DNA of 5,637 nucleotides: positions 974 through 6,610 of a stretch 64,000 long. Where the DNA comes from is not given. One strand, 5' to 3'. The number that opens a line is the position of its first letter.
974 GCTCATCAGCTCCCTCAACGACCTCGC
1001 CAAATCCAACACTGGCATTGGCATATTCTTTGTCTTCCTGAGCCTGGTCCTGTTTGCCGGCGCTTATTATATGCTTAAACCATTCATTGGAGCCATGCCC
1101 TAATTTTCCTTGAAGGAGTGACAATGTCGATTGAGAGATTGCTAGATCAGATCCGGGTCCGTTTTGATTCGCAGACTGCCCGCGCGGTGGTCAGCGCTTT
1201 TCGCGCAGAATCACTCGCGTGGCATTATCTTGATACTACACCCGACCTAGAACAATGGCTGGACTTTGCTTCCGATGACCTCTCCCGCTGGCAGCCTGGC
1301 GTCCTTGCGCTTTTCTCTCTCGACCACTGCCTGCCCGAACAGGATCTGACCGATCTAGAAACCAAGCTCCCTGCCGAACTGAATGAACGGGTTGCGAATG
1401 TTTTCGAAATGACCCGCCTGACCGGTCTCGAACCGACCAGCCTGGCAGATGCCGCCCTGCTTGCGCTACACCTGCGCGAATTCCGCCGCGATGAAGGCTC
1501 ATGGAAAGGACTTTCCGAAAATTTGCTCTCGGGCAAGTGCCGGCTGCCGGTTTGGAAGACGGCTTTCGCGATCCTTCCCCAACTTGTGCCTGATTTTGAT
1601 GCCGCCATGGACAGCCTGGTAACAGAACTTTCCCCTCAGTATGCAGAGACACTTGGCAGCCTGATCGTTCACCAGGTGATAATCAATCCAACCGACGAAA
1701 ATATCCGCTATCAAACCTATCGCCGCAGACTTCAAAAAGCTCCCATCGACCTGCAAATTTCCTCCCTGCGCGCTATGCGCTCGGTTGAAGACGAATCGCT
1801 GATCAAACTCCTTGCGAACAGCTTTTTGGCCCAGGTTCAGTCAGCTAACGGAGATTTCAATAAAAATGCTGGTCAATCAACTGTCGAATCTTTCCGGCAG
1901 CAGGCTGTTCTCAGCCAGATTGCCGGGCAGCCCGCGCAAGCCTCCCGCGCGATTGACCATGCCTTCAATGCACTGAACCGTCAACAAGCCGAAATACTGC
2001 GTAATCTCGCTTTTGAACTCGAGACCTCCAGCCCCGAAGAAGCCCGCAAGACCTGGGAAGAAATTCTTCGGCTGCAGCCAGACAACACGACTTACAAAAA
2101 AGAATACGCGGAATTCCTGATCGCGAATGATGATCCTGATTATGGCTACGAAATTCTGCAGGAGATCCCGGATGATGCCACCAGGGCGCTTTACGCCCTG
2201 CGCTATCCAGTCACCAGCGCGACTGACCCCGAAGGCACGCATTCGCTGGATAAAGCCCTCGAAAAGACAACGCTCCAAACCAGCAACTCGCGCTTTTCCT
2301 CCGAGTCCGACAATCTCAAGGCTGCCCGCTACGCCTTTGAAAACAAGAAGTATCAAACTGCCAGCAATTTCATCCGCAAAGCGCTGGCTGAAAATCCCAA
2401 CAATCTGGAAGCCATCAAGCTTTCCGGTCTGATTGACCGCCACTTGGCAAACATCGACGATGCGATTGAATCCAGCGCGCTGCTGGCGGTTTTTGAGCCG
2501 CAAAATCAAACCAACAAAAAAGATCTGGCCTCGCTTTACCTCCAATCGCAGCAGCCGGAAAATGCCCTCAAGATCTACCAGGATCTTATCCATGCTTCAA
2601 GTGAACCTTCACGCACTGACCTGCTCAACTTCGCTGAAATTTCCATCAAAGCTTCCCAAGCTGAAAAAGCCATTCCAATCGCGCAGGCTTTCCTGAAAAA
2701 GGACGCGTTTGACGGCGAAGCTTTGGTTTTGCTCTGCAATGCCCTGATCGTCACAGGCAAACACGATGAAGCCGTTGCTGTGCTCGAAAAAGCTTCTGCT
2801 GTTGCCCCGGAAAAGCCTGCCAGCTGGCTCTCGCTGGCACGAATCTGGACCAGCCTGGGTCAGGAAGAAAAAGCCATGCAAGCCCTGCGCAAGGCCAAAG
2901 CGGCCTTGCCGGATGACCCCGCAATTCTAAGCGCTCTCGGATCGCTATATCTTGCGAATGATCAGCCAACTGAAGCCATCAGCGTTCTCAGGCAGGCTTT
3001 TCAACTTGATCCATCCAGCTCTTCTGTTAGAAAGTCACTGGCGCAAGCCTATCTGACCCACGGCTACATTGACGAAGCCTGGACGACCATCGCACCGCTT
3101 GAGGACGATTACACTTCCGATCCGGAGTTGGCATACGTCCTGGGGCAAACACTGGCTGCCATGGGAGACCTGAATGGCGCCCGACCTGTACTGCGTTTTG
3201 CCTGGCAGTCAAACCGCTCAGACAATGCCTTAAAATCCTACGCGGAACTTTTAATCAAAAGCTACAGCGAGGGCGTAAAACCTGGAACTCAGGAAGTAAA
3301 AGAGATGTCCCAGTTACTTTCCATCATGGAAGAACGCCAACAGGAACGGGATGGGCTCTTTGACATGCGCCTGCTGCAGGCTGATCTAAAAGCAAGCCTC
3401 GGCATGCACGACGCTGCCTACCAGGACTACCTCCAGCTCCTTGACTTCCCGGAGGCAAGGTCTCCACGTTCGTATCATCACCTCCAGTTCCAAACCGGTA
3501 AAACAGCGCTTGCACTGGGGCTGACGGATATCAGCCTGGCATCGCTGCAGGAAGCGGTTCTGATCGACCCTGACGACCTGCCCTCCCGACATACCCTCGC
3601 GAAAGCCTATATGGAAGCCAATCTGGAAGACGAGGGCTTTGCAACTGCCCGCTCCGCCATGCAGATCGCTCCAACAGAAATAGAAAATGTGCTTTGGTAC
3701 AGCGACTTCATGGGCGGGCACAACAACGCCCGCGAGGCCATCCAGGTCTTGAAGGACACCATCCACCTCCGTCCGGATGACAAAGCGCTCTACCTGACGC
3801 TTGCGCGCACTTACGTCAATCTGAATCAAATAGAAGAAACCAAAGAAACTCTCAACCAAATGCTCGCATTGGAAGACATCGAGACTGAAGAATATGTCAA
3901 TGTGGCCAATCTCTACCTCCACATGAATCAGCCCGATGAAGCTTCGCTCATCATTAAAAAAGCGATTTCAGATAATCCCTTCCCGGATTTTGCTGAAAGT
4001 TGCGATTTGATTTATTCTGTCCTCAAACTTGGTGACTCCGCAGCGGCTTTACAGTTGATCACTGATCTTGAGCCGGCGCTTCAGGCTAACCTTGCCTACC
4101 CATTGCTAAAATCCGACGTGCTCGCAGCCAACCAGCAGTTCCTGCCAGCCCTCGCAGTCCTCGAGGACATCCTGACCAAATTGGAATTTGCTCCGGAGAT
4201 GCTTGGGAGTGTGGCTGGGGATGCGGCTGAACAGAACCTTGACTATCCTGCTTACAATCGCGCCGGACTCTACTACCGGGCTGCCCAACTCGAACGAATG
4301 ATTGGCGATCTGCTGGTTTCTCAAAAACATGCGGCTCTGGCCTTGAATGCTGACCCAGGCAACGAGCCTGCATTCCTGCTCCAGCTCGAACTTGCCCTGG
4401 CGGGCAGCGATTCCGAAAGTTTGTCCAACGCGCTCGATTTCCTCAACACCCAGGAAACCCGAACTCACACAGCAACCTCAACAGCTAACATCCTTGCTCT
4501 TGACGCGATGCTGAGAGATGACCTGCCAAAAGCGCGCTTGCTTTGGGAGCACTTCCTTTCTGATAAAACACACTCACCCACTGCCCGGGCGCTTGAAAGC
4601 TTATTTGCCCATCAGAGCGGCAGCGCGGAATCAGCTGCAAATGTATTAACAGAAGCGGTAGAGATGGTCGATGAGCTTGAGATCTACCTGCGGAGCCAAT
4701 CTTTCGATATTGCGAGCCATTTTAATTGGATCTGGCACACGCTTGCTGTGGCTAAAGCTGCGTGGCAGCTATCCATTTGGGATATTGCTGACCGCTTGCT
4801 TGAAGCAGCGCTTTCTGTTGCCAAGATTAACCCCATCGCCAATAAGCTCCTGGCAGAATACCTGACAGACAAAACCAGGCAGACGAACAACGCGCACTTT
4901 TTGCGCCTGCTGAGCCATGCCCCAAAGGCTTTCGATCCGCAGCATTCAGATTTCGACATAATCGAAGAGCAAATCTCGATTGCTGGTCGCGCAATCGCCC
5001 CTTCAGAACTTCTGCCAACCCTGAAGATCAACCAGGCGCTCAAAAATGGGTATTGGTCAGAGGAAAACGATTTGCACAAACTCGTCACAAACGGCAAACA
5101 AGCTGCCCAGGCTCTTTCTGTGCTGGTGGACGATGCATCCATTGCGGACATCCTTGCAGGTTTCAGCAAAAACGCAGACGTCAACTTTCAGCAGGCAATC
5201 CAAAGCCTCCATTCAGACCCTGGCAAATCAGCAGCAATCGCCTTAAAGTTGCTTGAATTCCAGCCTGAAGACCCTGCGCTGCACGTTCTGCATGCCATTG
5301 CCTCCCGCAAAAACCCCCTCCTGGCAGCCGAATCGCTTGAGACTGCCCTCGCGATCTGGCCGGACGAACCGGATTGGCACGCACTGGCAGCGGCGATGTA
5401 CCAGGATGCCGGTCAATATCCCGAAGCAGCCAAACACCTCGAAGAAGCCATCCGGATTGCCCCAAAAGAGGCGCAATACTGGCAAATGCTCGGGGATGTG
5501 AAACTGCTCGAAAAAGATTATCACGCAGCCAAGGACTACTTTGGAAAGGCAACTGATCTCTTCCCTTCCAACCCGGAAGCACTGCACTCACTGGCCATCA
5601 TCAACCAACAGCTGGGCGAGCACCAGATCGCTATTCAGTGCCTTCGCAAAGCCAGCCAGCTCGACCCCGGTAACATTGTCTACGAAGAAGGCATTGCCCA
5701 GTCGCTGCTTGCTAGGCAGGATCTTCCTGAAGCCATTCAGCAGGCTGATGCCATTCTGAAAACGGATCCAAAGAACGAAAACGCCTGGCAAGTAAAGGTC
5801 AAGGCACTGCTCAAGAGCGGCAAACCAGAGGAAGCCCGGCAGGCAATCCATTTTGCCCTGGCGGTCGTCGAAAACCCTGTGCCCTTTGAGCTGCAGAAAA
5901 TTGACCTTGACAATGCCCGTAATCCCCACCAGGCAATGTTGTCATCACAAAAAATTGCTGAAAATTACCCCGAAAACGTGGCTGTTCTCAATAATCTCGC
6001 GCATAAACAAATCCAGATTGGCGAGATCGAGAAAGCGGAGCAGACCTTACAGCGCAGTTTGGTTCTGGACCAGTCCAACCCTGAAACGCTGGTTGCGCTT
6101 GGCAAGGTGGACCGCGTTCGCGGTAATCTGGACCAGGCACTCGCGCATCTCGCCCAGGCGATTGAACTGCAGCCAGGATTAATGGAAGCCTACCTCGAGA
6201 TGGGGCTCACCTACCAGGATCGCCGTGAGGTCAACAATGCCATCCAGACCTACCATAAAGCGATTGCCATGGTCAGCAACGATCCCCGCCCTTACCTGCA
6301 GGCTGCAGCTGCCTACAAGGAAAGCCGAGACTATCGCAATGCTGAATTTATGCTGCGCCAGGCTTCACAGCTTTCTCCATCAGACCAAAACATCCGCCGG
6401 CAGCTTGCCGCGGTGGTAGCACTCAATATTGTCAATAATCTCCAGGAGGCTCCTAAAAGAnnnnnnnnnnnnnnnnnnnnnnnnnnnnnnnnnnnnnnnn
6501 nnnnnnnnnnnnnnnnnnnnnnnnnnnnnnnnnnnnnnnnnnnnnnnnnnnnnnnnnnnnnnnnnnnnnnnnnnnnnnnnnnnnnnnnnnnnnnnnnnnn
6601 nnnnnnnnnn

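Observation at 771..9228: Uncharacterised sigma-54-driven operon: 2-TM protein + 1779-aa TPR scaffold + TPR/C25-like peptidase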

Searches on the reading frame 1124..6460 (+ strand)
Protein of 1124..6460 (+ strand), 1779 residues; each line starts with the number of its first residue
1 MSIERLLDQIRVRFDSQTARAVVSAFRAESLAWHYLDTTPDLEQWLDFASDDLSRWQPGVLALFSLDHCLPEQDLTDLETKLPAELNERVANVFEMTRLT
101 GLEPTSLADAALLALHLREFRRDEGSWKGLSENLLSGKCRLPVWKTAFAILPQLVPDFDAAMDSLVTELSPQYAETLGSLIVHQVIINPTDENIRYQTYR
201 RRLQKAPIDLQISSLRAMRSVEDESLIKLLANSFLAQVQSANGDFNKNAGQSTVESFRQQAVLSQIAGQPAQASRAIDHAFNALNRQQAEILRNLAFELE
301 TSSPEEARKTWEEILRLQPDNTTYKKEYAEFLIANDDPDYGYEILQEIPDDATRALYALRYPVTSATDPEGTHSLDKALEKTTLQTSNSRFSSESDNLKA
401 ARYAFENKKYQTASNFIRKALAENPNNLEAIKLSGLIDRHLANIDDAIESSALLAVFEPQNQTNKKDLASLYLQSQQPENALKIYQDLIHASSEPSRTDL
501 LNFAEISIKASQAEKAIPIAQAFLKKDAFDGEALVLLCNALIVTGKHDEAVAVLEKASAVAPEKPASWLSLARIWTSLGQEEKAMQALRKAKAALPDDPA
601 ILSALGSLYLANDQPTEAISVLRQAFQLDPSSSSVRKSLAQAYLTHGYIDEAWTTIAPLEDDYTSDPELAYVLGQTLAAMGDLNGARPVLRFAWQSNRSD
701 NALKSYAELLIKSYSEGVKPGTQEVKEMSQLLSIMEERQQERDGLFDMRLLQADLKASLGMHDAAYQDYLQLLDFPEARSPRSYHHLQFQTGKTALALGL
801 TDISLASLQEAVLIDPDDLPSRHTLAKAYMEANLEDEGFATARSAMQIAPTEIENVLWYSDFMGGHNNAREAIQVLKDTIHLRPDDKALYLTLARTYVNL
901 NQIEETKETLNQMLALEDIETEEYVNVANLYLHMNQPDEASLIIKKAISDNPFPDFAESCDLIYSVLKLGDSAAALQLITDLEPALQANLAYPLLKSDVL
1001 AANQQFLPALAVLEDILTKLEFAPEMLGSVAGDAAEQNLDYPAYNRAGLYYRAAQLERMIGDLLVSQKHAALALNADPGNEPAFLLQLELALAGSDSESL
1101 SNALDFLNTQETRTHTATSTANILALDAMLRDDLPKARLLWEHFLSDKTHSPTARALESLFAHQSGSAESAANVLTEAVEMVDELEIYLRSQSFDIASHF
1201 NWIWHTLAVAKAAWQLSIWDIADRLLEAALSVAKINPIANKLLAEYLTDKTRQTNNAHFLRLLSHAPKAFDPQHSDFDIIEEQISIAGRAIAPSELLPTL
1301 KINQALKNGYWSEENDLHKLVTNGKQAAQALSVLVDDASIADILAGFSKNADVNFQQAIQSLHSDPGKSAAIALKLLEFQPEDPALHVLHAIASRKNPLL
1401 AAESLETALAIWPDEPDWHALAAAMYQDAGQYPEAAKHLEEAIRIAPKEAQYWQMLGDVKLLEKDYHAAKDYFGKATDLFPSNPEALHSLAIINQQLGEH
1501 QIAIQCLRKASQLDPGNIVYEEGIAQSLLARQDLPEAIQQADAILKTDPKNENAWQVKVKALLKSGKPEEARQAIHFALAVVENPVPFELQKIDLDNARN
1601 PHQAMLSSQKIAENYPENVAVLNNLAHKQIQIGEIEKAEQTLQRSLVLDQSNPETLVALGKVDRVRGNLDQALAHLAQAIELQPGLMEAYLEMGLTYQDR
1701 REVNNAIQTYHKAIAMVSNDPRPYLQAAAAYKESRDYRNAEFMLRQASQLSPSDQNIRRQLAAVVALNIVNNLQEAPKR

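Call 10: search_protein_families(library=pfam, proteins=[window:1124-6460:+], max_evalue=0.1)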
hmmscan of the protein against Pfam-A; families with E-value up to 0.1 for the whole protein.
window:1124-6460:+ (1779 aa): 38 families (the best 25 are shown)
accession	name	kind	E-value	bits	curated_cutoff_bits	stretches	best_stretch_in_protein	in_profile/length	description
PF14559.12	TPR_19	-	7.6e-64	212.4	25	10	545-606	5-66/68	Tetratricopeptide repeat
PF13428.12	TPR_14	-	6.1e-48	156.7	23.5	7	600-642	2-44/44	Tetratricopeptide repeat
PF07719.23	TPR_2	-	1.6e-46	153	27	5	1484-1517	1-34/34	Tetratricopeptide repeat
PF13181.12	TPR_8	-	3.5e-41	136.3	25.7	3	1450-1483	1-34/34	Tetratricopeptide repeat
PF00515.34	TPR_1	-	8.8e-39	130.2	27.8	2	1484-1517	1-34/34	Tetratricopeptide repeat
PF23914.1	TPR_CcmH_CycH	-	6.5e-35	120.7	42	6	562-653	47-141/158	Cytochrome c-type biogenesis protein H TPR domain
PF13414.12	TPR_11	-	6.3e-34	115.8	26.8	5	1660-1698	1-39/42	TPR repeat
PF13432.12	TPR_16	-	1.9e-30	105.3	32.7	6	540-599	6-65/65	Tetratricopeptide repeat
PF12895.13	ANAPC3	-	3.5e-30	104.6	27.2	3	581-656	5-79/82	Anaphase-promoting complex, cyclosome, subunit 3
PF13431.12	TPR_17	-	2.2e-28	96.5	24.4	2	1473-1505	2-34/34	Tetratricopeptide repeat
PF13176.12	TPR_7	-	1.5e-21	75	27.9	0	602-625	2-25/36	Tetratricopeptide repeat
PF13371.12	TPR_9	-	3.9e-18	65.7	35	2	540-601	4-65/73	Tetratricopeptide repeat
PF13424.12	TPR_12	-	7.9e-18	64.9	30.1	4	1422-1481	9-76/77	Tetratricopeptide repeat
PF25063.1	ARM_TT21_C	-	1.1e-15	58.5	35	2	865-951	33-125/209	Tetratricopeptide repeat protein 21 C-terminal ARM domain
PF13429.12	TPR_15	-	1.2e-12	48.3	26.2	2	593-710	140-258/280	Tetratricopeptide repeat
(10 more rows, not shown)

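Call 11: search_protein_families(library=ncbifam, proteins=[window:1124-6460:+], max_evalue=0.1)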
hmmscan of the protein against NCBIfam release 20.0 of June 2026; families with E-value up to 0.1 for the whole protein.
window:1124-6460:+ (1779 aa): 34 families (the best 25 are shown)
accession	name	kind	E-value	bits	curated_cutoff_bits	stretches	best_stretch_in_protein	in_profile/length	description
TIGR02917.1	PEP_TPR_lipo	equivalog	6.9e-81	272.4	312.2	4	1354-1762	276-676/899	XrtA/PEP-CTERM system TPR-repeat protein PrsT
NF040959.1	MamA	equivalog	8.9e-57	191.8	200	6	479-647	19-187/204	magnetosome protein MamA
TIGR02521.1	type_IV_pilW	equivalog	5.2e-40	137.4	154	6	1399-1517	48-168/234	type IV pilus biogenesis/stability protein PilW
NF052415.1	T3SS_chap_SctY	equivalog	5.7e-34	116.8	70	5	599-691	6-101/106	type III secretion apparatus assembly chaperone SctY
TIGR02552.1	LcrH_SycD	equivalog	8.6e-34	116.2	104.8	4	1688-1757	53-125/136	SycD/LcrH family type III secretion system chaperone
NF033920.0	C39_PA2778_fam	equivalog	6.9e-26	91.2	150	6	551-655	142-246/255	PA2778 family cysteine peptidase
TIGR03939.1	PGA_TPR_OMP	equivalog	1.7e-19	69.5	366.65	5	507-641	63-196/800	poly-beta-1,6 N-acetyl-D-glucosamine export porin PgaA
NF047371.1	FlcA_CTERM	equivalog_domain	3.5e-19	68.7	300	3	406-597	167-379/646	periplasmic flagellar collar protein FlcA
TIGR00540.1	TPR_hemY_coli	hypoth_equivalog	6.3e-19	68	142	6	468-591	267-385/385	heme biosynthesis-associated TPR protein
NF033762.1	social_mot_Tgl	equivalog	1.3e-18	67.2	225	3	1621-1715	33-128/252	social motility TPR repeat lipoprotein Tgl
NF008520.0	PRK11447.1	equivalog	4.1e-15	54.7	858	3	578-637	282-341/1157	cellulose synthase complex outer membrane protein BcsC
NF033758.1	gliding_GltE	equivalog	5.2e-15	55.3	225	2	1455-1720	91-358/411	adventurous gliding motility TPR repeat lipoprotein GltE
NF008757.0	PRK11788.1-5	equivalog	1.9e-14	53.6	363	3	1423-1565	187-328/388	lipopolysaccharide assembly protein LapB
NF052400.1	M48_BAM_BepA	equivalog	2.6e-14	52.9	570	4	1435-1574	294-431/483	beta-barrel assembly-enhancing protease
TIGR00990.1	3a0801s09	subfamily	8.4e-14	51.1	757.25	3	1659-1752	337-430/615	mitochondrial import receptor subunit TOM70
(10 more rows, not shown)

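Call 48: search_protein_families(library=padloc, proteins=[window:1124-6460:+], max_evalue=0.01)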
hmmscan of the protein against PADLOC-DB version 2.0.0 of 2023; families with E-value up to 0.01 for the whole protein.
window:1124-6460:+ (1779 aa): 3 families
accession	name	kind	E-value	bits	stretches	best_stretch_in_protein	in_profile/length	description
PDLC04781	PDC-M71B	-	2.5e-12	44.3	2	487-630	82-217/515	-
PDLC01101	PrimPol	-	8.8e-06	22.6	0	541-640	9-108/490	adaptation polymerase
PDLC04782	PDC-M71B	-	0.00041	17.3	1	553-669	128-243/525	-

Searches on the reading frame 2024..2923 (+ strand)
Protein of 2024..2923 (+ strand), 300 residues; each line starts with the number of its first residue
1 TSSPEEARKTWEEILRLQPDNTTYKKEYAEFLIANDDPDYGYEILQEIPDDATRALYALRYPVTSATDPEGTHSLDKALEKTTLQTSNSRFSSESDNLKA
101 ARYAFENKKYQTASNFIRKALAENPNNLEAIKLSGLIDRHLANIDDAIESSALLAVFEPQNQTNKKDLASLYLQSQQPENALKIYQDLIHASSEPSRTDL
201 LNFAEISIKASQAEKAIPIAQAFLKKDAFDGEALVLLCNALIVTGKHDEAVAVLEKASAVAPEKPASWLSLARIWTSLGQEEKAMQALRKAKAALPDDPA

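Call 63: search_protein_families(library=pfam, proteins=[window:2024-2923:+], max_evalue=0.01)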
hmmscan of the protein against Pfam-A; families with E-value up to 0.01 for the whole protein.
window:2024-2923:+ (300 aa): 31 families (the best 25 are shown)
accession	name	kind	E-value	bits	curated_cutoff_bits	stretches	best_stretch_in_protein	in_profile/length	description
PF14559.12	TPR_19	-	8e-22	77.8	25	3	245-300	5-60/68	Tetratricopeptide repeat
PF13428.12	TPR_14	-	2.1e-17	62.3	23.5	1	232-274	2-44/44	Tetratricopeptide repeat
PF07719.23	TPR_2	-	2.1e-15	55.9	27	0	232-263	2-33/34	Tetratricopeptide repeat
PF13432.12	TPR_16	-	7.4e-15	55.5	32.7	1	240-299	6-65/65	Tetratricopeptide repeat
PF23914.1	TPR_CcmH_CycH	-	1.5e-12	48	42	1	262-299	47-84/158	Cytochrome c-type biogenesis protein H TPR domain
PF00515.34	TPR_1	-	1.3e-11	44.2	27.8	0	266-297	2-33/34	Tetratricopeptide repeat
PF12895.13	ANAPC3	-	5.2e-11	43.1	27.2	1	212-291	4-82/82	Anaphase-promoting complex, cyclosome, subunit 3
PF13181.12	TPR_8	-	5.3e-11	42.2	25.7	0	267-291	3-27/34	Tetratricopeptide repeat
PF13371.12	TPR_9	-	2.3e-09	37.5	35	1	240-299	4-63/73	Tetratricopeptide repeat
PF13176.12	TPR_7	-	7.5e-08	32.3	27.9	0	168-192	5-29/36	Tetratricopeptide repeat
PF13174.12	TPR_6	-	2.4e-06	28.3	26.3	0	168-189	6-27/33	Tetratricopeptide repeat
PF12569.14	NatA_aux_su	-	4.8e-06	26.2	33.3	0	5-81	55-132/515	N-terminal acetyltransferase A, auxiliary subunit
PF25062.1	ARM_TT21_N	-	5e-06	26.9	40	1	65-167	75-169/222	Tetratricopeptide repeat protein 21 N-terminal ARM repeat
PF13424.12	TPR_12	-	5.6e-06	26.9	30.1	1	233-294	5-74/77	Tetratricopeptide repeat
PF03704.23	BTAD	-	6.1e-06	27.1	22.1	0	232-297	63-128/146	Bacterial transcriptional activator domain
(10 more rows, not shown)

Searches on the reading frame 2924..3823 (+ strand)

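Call 63: search_protein_families(library=pfam, proteins=[window:2924-3823:+], max_evalue=0.01)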
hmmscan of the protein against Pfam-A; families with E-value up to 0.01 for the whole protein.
window:2924-3823:+ (300 aa): 16 families
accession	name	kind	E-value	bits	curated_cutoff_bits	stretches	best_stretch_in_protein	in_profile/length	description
PF14559.12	TPR_19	-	1.3e-20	73.9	25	2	10-74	2-66/68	Tetratricopeptide repeat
PF13428.12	TPR_14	-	6.6e-16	57.7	23.5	1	4-42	6-44/44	Tetratricopeptide repeat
PF13181.12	TPR_8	-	3.3e-12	46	25.7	1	4-31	6-33/34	Tetratricopeptide repeat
PF07719.23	TPR_2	-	4e-11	42.6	27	1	2-31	4-33/34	Tetratricopeptide repeat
PF12895.13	ANAPC3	-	9.2e-11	42.3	27.2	1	4-56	28-79/82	Anaphase-promoting complex, cyclosome, subunit 3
PF23914.1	TPR_CcmH_CycH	-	1.8e-09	38.1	42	1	5-46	56-97/158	Cytochrome c-type biogenesis protein H TPR domain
PF13431.12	TPR_17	-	5.9e-09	35.9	24.4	0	209-232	3-26/34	Tetratricopeptide repeat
PF13414.12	TPR_11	-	1.6e-08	34.5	26.8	1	6-47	1-42/42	TPR repeat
PF13432.12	TPR_16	-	4.1e-08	34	32.7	1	4-52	2-50/65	Tetratricopeptide repeat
PF13429.12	TPR_15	-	1.8e-07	31.3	26.2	1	2-110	149-258/280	Tetratricopeptide repeat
PF00515.34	TPR_1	-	7.8e-07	29.1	27.8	0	2-31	4-33/34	Tetratricopeptide repeat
PF24575.1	TPR_Slam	-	6.1e-06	27.1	35.2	0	6-45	54-93/104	Surface lipoprotein assembly modifier, N-terminal TPR repeats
PF14561.12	TPR_20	-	9.3e-05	23.1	25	0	204-239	7-42/90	Tetratricopeptide repeat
PF13174.12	TPR_6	-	0.00034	21.5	26.3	0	5-32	6-33/33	Tetratricopeptide repeat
PF13176.12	TPR_7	-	0.00043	20.6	27.9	0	2-25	2-25/36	Tetratricopeptide repeat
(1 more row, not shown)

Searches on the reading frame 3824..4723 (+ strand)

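Call 63: search_protein_families(library=pfam, proteins=[window:3824-4723:+], max_evalue=0.01)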
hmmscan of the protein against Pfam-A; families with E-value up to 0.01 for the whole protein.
window:3824-4723:+ (300 aa): 3 families
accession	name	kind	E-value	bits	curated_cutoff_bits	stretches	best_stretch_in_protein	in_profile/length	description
PF25058.1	ARM_TT21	-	0.00057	20.3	27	0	16-50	52-86/155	Tetratricopeptide repeat protein 21 ARM repeat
PF07719.23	TPR_2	-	0.0044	17.5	27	0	22-52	2-32/34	Tetratricopeptide repeat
PF13181.12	TPR_8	-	0.0068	16.9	25.7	0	24-49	4-29/34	Tetratricopeptide repeat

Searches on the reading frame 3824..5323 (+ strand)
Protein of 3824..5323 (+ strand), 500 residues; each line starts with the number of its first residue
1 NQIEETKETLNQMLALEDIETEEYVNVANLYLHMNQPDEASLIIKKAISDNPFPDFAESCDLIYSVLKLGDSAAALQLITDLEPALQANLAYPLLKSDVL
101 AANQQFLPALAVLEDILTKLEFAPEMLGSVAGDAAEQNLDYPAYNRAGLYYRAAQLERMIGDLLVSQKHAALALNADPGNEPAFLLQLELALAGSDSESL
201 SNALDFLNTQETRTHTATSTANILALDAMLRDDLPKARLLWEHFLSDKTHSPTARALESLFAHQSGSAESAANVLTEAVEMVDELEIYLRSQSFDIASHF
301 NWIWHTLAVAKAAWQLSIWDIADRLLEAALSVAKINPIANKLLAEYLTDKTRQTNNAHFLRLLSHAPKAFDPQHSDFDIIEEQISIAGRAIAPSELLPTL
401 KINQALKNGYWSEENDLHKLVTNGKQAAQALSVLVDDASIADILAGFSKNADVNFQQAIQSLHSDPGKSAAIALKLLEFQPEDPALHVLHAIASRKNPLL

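Call 62: search_solved_structures(query=window:3824-5323:+, max_evalue=1)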
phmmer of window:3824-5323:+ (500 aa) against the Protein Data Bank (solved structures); distinct sequences matched with E-value up to 1: 0.

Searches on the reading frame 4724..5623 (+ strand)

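Call 63: search_protein_families(library=pfam, proteins=[window:4724-5623:+], max_evalue=0.01)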
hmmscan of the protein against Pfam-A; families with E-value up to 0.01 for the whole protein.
window:4724-5623:+ (300 aa): 13 families
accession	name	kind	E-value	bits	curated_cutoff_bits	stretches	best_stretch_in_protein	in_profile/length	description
PF13428.12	TPR_14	-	3.7e-10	39.9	23.5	2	218-258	4-43/44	Tetratricopeptide repeat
PF13424.12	TPR_12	-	6.1e-10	39.6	30.1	2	222-281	9-76/77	Tetratricopeptide repeat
PF14559.12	TPR_19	-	2.3e-09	37.9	25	1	197-256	6-65/68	Tetratricopeptide repeat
PF00515.34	TPR_1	-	2.5e-09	37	27.8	1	223-248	8-33/34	Tetratricopeptide repeat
PF07719.23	TPR_2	-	3.5e-09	36.5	27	2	218-248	3-33/34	Tetratricopeptide repeat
PF13181.12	TPR_8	-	7e-09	35.6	25.7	1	250-283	1-34/34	Tetratricopeptide repeat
PF13414.12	TPR_11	-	1.9e-08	34.3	26.8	1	226-259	4-37/42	TPR repeat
PF13431.12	TPR_17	-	1.7e-07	31.4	24.4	0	273-299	2-28/34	Tetratricopeptide repeat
PF13432.12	TPR_16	-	2.3e-07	31.6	32.7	1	198-249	13-64/65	Tetratricopeptide repeat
PF23914.1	TPR_CcmH_CycH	-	2.7e-05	24.5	42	1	196-284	64-155/158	Cytochrome c-type biogenesis protein H TPR domain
PF13371.12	TPR_9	-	0.00034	21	35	1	194-251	7-64/73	Tetratricopeptide repeat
PF13374.12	TPR_10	-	0.00094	19.6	27.5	1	223-245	9-31/42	Tetratricopeptide repeat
PF12895.13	ANAPC3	-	0.0083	16.8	27.2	0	229-299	2-71/82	Anaphase-promoting complex, cyclosome, subunit 3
